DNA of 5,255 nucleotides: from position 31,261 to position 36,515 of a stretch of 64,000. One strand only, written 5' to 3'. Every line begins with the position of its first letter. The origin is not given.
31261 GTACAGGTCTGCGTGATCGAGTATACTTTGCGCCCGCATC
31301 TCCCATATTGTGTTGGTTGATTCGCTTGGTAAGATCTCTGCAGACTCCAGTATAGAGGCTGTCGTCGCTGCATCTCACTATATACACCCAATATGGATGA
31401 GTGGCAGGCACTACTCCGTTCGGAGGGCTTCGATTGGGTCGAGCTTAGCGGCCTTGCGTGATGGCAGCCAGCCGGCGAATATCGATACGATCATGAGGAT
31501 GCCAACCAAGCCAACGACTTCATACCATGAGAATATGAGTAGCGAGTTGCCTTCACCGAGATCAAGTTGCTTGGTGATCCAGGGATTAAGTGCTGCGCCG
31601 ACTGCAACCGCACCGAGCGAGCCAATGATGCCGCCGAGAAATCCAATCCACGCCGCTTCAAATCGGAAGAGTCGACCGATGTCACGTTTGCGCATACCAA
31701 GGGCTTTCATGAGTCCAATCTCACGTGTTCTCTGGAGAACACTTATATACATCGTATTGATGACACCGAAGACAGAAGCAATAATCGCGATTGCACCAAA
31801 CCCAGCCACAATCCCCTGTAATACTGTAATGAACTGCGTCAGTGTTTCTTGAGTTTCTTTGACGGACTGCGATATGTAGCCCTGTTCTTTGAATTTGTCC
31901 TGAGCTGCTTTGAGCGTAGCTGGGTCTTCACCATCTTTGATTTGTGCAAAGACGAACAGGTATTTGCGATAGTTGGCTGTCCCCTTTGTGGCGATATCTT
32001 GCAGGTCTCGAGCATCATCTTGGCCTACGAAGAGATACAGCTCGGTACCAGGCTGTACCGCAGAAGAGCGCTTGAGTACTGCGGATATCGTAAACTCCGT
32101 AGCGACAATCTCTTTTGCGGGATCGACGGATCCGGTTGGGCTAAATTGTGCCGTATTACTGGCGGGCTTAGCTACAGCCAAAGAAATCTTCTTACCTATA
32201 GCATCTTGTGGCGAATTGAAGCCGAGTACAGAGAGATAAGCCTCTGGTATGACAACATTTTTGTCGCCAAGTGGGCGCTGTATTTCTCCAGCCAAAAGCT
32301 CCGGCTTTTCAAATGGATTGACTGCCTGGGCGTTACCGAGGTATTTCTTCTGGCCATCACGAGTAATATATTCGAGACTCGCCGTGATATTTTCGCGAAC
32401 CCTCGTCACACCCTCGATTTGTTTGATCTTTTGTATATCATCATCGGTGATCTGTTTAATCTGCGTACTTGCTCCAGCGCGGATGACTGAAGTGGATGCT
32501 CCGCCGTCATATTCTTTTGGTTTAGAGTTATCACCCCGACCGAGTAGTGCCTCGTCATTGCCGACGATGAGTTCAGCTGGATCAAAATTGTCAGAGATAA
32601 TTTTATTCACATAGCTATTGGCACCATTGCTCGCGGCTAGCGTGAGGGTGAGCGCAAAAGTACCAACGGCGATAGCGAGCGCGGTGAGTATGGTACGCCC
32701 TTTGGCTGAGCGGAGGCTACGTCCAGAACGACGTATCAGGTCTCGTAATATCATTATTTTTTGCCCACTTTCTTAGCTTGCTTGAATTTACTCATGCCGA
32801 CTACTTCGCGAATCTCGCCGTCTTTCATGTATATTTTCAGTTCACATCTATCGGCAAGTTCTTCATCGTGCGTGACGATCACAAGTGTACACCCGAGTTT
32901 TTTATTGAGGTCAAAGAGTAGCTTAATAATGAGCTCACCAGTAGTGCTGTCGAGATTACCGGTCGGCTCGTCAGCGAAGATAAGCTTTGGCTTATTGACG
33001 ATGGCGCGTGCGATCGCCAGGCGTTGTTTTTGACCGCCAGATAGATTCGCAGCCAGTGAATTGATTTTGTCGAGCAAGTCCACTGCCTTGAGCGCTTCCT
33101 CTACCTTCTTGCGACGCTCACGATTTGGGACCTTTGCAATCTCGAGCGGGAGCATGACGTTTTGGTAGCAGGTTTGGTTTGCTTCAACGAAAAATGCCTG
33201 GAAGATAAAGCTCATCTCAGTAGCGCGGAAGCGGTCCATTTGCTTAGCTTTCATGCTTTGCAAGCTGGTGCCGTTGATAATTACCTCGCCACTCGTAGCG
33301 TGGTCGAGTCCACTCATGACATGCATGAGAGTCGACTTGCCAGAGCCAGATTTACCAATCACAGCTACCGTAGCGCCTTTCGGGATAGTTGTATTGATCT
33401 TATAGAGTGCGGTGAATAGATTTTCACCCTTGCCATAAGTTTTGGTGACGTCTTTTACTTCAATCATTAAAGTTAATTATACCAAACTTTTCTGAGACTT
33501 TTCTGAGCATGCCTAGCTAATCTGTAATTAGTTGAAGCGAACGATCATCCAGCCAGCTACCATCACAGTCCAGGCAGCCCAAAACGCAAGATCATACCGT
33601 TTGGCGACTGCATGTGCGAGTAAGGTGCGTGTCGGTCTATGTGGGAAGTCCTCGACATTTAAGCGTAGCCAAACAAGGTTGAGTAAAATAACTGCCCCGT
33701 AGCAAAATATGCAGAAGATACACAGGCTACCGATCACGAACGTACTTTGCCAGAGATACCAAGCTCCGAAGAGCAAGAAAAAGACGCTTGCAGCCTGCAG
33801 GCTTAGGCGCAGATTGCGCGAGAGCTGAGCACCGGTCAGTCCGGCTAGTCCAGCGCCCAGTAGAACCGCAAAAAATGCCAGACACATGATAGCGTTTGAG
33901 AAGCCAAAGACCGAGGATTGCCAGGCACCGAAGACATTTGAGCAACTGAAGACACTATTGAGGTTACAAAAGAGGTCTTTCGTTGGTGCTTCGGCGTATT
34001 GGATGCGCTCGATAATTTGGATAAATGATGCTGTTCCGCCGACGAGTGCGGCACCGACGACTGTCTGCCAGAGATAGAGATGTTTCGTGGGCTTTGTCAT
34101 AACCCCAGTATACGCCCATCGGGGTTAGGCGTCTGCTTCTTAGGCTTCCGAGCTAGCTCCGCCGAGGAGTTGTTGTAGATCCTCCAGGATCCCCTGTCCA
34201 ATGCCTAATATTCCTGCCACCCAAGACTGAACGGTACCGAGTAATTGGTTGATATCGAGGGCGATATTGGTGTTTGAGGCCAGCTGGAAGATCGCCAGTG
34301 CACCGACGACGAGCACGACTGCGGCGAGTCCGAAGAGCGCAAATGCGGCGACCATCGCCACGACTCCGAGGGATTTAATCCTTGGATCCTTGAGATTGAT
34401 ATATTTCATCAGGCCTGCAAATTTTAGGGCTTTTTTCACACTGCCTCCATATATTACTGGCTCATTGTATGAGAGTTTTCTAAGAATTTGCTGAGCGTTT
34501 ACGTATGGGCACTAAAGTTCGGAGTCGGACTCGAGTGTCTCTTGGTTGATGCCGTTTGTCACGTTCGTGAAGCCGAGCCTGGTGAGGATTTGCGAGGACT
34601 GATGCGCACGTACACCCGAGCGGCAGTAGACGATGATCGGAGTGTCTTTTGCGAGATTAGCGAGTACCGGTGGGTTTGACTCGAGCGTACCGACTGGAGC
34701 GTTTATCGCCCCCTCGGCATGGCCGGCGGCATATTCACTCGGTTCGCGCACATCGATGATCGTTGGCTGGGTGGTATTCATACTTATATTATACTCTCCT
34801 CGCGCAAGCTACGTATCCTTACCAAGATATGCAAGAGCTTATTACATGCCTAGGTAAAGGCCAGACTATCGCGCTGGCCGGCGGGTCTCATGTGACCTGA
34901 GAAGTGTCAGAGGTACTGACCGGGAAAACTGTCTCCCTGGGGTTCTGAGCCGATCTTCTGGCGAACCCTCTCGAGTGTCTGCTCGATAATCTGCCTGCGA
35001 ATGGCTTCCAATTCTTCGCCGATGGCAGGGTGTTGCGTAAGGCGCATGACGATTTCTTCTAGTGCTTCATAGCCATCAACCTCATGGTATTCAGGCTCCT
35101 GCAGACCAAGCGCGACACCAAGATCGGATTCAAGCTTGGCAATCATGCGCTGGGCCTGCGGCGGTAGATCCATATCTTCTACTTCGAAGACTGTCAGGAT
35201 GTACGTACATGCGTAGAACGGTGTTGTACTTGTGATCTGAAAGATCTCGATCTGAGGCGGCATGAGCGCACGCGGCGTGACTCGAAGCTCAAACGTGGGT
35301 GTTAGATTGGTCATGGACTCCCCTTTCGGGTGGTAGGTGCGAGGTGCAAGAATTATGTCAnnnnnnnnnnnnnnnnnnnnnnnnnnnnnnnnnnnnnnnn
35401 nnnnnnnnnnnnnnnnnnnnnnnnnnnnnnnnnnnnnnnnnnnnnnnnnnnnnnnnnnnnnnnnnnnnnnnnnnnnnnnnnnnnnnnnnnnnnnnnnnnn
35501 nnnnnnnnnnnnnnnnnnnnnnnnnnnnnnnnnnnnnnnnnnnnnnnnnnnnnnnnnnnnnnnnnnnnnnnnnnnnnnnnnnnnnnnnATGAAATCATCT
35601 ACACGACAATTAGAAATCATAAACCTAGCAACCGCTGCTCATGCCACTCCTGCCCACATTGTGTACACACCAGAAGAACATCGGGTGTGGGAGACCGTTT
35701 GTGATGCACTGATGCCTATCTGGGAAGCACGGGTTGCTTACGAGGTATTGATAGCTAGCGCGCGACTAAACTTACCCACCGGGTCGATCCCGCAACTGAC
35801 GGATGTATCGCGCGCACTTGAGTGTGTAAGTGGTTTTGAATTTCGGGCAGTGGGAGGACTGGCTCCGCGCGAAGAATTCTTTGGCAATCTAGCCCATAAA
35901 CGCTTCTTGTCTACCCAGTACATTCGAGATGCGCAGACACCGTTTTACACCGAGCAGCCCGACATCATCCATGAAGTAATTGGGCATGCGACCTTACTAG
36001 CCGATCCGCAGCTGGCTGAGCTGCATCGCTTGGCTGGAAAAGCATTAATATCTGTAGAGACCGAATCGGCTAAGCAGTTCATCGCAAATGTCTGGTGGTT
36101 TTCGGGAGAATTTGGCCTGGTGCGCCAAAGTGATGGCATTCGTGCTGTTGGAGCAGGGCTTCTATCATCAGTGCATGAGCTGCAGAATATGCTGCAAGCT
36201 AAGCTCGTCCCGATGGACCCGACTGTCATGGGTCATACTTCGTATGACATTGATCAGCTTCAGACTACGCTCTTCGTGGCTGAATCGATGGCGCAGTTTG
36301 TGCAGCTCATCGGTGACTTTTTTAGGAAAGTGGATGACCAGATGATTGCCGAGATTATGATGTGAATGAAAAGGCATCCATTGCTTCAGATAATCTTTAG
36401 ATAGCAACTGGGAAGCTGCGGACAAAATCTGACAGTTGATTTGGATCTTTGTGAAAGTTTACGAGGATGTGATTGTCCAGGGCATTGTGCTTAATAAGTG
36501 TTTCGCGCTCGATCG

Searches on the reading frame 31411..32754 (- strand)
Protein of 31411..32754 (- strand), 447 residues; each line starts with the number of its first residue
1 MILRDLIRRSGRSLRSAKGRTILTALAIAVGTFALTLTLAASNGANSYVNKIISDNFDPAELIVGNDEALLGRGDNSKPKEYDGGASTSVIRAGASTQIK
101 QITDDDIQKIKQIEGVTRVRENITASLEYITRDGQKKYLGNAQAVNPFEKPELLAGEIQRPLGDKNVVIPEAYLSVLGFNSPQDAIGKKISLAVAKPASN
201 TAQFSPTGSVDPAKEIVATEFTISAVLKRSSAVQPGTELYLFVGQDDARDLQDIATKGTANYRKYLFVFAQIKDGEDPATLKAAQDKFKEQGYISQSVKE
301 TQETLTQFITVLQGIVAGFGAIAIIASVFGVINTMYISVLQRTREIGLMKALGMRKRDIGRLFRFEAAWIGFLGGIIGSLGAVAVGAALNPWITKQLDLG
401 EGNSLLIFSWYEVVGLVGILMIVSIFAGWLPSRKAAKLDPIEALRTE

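Call 37: search_protein_families(library=pfam, proteins=[window:31411-32754:-], max_evalue=0.0001)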
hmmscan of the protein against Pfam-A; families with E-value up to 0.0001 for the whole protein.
window:31411-32754:- (447 aa): 2 families
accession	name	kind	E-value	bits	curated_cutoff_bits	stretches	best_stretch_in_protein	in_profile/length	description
PF02687.27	FtsX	-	2.5e-22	79.6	25.5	1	319-440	3-120/120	FtsX-like permease C-terminal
PF12704.14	MacB_PCD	-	6.6e-12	46.6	27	1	21-284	1-203/207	MacB-like periplasmic core domain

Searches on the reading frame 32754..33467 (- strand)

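Call 37: search_protein_families(library=pfam, proteins=[window:32754-33467:-], max_evalue=0.0001)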
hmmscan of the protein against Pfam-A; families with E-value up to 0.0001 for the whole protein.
window:32754-33467:- (237 aa): 3 families
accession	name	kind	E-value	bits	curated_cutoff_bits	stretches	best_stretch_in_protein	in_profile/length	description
PF00005.33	ABC_tran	-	2e-33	116.3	25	1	23-169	3-136/137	ABC transporter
PF13304.12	AAA_21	-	2.4e-05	25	27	0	35-54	3-22/304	AAA domain, putative AbiEii toxin, Type IV TA system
PF02463.25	SMC_N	-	5.8e-05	23.1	40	0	33-210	26-207/220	RecF/RecN/SMC N terminal domain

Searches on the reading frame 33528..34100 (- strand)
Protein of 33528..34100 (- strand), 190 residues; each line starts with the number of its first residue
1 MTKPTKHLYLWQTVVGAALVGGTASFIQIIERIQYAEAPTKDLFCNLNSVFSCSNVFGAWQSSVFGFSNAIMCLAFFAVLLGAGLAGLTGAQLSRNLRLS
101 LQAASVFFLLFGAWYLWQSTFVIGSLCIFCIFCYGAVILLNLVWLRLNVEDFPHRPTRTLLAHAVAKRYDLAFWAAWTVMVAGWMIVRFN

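Call 37: search_protein_families(library=pfam, proteins=[window:33528-34100:-], max_evalue=0.0001)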
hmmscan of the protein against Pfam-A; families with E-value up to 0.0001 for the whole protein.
window:33528-34100:- (190 aa): 1 family
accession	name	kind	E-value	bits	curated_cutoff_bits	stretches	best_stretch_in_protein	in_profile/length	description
PF07884.19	VKOR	-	8.6e-24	84.6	27.5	1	14-141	3-130/134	Vitamin K epoxide reductase family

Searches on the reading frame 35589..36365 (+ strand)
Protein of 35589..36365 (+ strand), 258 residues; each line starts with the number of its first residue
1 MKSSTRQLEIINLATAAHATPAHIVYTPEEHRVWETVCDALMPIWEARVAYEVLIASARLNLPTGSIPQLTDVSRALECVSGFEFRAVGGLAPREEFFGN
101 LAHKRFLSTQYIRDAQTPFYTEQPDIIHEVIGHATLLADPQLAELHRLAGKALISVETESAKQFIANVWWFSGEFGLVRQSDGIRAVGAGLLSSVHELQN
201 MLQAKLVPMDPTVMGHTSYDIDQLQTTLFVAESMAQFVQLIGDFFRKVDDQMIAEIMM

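Call 37: search_protein_families(library=pfam, proteins=[window:35589-36365:+], max_evalue=0.0001)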
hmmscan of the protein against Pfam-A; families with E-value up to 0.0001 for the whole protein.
window:35589-36365:+ (258 aa): 1 family
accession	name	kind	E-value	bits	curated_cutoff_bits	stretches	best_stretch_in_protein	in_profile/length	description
PF00351.26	Biopterin_H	-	1.4e-49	169.3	22.7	1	22-249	57-289/331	Biopterin-dependent aromatic amino acid hydroxylase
